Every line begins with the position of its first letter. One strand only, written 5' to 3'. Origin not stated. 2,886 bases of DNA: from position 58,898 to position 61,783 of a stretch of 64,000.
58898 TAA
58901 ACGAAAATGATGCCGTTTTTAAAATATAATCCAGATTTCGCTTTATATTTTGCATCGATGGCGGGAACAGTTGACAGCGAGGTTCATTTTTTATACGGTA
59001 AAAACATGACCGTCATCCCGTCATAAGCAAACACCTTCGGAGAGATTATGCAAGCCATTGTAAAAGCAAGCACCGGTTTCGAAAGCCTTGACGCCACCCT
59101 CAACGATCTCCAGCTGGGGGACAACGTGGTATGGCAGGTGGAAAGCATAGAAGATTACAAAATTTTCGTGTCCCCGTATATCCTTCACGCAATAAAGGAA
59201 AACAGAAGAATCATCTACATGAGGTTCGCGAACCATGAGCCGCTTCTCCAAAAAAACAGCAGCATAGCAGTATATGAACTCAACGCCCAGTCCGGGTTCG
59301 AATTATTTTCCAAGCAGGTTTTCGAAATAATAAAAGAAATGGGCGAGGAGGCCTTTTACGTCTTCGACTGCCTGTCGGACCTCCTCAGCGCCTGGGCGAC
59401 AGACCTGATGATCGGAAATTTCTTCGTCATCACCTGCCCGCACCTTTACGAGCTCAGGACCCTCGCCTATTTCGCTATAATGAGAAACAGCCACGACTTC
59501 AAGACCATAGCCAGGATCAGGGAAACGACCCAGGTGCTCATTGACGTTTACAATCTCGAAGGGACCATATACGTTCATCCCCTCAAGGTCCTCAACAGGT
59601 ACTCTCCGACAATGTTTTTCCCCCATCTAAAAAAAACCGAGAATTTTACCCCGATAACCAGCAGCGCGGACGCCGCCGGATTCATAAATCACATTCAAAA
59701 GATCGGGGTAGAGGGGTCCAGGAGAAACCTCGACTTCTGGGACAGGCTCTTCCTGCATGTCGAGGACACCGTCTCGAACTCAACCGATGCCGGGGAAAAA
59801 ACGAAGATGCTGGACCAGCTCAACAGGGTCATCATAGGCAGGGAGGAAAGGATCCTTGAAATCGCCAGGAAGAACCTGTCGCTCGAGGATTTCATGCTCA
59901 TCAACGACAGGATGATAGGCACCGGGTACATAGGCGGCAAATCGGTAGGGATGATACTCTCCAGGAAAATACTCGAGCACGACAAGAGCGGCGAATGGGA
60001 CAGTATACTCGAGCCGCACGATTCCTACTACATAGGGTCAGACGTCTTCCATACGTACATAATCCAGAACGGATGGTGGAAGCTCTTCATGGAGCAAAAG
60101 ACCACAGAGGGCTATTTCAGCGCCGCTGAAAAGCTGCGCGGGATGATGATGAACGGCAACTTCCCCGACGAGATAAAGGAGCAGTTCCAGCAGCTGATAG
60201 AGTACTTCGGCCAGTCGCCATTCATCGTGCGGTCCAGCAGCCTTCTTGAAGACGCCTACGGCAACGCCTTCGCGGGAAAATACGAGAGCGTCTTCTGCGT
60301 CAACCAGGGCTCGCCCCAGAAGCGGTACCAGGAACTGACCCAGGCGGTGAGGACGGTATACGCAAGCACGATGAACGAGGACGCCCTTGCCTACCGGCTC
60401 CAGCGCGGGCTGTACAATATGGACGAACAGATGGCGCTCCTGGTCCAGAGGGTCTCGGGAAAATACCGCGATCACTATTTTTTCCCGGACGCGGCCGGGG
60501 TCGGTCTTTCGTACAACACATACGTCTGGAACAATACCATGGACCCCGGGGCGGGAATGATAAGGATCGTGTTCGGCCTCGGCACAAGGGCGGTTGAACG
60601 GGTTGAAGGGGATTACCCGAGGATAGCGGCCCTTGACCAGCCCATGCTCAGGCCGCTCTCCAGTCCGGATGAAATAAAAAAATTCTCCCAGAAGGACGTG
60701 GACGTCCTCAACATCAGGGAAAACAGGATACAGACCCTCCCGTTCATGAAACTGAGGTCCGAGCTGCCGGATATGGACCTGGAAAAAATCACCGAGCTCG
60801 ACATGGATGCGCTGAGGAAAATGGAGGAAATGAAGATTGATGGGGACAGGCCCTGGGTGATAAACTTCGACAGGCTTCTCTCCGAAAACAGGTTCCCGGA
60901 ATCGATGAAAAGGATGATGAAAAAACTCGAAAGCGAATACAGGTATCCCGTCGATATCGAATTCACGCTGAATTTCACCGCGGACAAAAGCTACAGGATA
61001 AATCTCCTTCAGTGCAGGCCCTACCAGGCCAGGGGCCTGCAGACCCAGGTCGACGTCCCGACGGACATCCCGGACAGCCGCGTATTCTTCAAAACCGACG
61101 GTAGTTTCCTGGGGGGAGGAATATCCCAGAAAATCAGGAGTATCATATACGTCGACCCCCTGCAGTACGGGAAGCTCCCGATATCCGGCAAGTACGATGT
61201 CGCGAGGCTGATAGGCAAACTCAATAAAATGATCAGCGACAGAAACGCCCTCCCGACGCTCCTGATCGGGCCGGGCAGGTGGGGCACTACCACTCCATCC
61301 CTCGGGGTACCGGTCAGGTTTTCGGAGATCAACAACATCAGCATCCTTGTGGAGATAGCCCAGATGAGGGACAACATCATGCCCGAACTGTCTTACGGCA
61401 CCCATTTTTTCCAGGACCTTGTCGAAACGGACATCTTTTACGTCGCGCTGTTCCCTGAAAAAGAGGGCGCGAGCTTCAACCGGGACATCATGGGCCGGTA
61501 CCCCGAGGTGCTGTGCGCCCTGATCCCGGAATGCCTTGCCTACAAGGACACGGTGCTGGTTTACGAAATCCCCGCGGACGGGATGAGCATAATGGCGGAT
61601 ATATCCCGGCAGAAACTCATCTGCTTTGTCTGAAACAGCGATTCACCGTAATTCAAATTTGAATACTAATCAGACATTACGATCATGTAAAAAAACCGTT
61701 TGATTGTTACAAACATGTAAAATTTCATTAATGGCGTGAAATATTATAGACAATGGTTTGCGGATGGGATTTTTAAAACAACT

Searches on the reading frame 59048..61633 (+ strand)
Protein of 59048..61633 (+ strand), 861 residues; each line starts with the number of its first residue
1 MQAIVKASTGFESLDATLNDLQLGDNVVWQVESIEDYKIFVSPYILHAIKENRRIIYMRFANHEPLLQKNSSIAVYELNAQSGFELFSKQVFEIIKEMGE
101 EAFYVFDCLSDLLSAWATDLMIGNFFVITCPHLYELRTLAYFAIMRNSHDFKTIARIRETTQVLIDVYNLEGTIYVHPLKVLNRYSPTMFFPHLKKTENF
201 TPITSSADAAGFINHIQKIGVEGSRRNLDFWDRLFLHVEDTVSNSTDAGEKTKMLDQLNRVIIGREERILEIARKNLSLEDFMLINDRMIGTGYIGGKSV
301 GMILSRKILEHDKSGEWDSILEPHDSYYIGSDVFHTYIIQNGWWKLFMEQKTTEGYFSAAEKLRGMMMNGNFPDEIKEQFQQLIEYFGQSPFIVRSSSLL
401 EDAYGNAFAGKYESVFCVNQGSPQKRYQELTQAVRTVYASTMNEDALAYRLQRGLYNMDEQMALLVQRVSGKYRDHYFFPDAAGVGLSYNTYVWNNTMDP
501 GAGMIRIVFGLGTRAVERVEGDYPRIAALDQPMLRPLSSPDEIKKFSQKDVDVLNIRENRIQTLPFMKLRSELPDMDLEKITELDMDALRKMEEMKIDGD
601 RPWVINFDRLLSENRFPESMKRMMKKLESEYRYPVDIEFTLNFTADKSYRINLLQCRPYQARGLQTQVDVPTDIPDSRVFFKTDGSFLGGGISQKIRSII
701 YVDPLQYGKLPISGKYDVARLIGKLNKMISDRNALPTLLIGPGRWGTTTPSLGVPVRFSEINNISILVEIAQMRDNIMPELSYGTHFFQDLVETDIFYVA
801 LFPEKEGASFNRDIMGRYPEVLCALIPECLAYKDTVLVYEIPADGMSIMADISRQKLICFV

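Call 15: find_encoding_contigs(protein=window:59048-61633:+, flank=10000, max_places=6)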
Protein window:59048-61633:+ (861 aa): 1 contig read that carries it; 1 place shown.
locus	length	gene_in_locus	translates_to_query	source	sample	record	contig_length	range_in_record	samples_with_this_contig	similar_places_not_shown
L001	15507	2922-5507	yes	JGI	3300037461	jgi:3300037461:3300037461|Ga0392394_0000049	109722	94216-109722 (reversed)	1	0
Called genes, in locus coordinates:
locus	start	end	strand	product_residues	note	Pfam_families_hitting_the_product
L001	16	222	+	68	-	-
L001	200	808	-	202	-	PF02223:Thymidylate_kin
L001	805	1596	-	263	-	PF07264:EI24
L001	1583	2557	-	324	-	PF01300:Sua5_yciO_yrdC, PF03481:Sua5_C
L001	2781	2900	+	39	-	-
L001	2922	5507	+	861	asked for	PF01326:PPDK_N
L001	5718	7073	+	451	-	PF02812:ELFV_dehydrog_N, PF00208:ELFV_dehydrog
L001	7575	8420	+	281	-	PF00175:NAD_binding_1 (faint), PF10418:DHODB_Fe-S_bind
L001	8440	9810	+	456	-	PF14691:Fer4_20, PF01262:AlaDh_PNT_C (faint), PF01266:DAO (faint), PF07992:Pyr_redox_2, PF13450:NAD_binding_8 (weak), PF13738:Pyr_redox_3 (faint), PF00070:Pyr_redox (weak)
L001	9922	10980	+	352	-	PF00561:Abhydrolase_1, PF12697:Abhydrolase_6 (faint), PF12146:Hydrolase_4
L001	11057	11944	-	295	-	PF02089:Palm_thioest (weak)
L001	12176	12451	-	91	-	-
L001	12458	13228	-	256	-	PF00106:adh_short, PF08659:KR (weak), PF13561:adh_short_C2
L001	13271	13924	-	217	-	PF06314:ADC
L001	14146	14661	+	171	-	PF12802:MarR_2 (weak), PF01047:MarR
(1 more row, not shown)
